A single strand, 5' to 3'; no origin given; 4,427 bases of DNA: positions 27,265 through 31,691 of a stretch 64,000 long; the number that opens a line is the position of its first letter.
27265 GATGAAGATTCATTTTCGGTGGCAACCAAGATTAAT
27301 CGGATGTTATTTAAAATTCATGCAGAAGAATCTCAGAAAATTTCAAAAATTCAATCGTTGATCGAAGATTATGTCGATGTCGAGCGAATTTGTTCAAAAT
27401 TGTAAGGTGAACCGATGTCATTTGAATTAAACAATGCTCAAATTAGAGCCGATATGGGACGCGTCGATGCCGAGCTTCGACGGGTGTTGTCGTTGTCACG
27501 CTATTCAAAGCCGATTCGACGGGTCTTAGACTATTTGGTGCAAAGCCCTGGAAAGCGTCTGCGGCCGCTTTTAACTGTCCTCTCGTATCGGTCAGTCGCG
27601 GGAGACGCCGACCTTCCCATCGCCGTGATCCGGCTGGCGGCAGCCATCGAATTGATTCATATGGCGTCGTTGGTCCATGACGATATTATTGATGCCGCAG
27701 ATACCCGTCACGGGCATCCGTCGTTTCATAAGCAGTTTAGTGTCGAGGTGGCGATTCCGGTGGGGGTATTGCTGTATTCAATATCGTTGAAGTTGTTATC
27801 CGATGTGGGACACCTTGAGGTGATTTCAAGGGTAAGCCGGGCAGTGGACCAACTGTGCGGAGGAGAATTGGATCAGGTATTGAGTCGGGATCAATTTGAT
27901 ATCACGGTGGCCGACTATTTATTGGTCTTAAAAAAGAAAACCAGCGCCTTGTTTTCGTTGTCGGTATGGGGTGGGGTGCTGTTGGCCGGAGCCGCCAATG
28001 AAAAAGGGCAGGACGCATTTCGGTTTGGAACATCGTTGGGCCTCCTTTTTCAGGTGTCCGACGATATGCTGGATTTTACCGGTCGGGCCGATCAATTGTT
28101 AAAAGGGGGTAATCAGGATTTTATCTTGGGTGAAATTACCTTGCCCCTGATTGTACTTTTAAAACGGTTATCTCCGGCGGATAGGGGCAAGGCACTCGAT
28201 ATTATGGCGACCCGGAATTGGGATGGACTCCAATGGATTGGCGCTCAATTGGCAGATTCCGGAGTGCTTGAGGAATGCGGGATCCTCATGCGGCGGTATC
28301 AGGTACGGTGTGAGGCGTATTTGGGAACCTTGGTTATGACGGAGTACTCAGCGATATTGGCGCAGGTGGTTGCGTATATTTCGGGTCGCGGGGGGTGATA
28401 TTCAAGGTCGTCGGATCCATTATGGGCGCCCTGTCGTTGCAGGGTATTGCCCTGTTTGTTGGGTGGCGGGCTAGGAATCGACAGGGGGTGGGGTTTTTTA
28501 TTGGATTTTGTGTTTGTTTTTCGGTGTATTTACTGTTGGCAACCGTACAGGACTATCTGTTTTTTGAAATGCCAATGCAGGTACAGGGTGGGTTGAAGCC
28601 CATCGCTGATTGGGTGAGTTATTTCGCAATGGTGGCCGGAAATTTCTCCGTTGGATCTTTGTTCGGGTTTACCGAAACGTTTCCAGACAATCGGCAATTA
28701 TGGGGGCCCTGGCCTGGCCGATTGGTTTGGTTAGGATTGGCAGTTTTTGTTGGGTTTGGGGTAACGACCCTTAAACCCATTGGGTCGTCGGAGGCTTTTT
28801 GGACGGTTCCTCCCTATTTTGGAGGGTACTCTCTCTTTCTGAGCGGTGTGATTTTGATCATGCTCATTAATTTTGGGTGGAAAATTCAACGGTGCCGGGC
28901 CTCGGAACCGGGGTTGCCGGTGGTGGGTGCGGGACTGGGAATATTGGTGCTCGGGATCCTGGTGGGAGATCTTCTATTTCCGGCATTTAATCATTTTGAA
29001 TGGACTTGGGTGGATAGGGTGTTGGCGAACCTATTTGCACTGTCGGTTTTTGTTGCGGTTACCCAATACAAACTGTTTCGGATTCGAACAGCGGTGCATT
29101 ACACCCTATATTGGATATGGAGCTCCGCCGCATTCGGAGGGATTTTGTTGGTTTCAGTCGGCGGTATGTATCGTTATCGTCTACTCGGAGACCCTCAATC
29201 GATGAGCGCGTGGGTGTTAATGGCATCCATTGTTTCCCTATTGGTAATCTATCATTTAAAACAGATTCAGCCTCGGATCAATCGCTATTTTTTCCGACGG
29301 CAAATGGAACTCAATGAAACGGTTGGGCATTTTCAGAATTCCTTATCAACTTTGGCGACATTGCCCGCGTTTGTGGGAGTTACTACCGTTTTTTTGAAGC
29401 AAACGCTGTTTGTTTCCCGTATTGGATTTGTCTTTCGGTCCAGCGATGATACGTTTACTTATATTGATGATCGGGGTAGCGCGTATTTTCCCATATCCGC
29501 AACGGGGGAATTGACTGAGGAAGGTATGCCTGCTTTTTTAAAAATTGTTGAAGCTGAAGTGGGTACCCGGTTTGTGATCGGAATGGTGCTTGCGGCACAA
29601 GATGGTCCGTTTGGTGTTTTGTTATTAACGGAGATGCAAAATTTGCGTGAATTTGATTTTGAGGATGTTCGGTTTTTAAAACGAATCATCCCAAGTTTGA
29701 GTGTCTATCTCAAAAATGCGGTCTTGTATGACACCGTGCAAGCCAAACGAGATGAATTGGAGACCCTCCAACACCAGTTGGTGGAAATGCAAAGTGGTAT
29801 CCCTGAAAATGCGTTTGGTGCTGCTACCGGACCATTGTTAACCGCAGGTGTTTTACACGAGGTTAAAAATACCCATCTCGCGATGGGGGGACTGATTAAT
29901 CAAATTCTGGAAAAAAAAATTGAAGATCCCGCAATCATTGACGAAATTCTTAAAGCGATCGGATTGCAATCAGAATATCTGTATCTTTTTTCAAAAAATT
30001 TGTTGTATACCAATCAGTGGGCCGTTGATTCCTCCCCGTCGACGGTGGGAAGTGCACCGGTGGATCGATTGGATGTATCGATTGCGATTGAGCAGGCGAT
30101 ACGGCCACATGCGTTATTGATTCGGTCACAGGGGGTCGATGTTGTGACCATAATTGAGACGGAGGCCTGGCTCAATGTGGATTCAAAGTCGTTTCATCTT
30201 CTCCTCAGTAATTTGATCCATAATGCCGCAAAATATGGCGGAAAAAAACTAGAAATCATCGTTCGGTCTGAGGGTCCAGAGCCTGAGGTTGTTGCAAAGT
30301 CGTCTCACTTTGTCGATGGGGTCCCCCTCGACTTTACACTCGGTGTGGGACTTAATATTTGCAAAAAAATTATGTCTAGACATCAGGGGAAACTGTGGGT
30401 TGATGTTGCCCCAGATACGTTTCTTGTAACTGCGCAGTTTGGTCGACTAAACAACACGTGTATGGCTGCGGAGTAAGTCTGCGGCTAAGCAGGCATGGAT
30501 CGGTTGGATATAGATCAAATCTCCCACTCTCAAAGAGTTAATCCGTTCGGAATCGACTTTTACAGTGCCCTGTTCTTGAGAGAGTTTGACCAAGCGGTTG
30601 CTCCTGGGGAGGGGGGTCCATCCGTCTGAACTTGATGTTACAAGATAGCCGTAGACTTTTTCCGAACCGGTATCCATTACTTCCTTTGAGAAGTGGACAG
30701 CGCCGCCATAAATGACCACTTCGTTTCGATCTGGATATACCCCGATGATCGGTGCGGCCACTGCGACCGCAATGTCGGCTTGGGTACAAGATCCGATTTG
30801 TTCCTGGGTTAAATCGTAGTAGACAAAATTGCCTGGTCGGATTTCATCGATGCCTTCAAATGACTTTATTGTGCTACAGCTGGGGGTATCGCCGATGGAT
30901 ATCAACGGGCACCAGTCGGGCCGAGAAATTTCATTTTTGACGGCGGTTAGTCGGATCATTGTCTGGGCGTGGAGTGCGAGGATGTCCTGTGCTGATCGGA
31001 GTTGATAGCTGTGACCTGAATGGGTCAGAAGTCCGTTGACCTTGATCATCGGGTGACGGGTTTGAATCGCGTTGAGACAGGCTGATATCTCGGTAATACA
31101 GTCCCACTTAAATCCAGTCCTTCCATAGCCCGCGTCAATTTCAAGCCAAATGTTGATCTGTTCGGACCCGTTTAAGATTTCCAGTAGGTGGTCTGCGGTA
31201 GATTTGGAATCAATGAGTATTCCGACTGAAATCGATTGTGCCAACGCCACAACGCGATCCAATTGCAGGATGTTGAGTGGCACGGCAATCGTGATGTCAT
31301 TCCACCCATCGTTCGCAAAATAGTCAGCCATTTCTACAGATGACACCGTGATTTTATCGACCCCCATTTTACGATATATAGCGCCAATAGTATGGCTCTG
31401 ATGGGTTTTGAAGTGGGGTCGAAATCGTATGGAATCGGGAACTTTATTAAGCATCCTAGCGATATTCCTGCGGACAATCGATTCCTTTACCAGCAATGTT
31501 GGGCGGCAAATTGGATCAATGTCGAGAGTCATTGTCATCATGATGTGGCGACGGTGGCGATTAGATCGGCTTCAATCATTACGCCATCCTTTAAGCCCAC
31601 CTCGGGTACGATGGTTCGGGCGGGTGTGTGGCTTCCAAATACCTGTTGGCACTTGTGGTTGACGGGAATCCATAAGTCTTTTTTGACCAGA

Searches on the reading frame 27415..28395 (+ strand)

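Call 70: search_protein_families(library=pfam, proteins=[window:27415-28395:+], max_evalue=0.0001)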
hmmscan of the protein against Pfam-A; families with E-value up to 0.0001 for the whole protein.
window:27415-28395:+ (327 aa): 1 family
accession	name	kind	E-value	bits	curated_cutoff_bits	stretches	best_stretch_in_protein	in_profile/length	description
PF00348.22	polyprenyl_synt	-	9e-59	199.1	27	1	33-267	3-237/251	Polyprenyl synthetase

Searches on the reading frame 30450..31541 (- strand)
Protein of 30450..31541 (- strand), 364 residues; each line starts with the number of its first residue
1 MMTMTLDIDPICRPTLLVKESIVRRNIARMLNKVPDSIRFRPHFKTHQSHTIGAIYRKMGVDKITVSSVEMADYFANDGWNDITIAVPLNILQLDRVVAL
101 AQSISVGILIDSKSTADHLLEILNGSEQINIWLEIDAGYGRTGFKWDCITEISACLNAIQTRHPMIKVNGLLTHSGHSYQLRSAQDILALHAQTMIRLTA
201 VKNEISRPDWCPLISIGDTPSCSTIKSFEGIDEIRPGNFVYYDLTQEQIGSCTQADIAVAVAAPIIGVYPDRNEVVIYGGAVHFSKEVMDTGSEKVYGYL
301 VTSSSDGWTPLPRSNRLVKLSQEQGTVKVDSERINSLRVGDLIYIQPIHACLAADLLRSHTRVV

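Call 70: search_protein_families(library=pfam, proteins=[window:30450-31541:-], max_evalue=0.0001)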
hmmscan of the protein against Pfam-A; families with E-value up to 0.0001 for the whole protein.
window:30450-31541:- (364 aa): 2 families
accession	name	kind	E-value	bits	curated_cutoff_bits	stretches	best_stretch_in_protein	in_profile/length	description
PF01168.26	Ala_racemase_N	-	1.3e-15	58.1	24.1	1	23-242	6-217/220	Alanine racemase, N-terminal domain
PF14031.13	D-ser_dehydrat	-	1.1e-13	52.1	22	1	258-358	1-92/97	Putative serine dehydratase domain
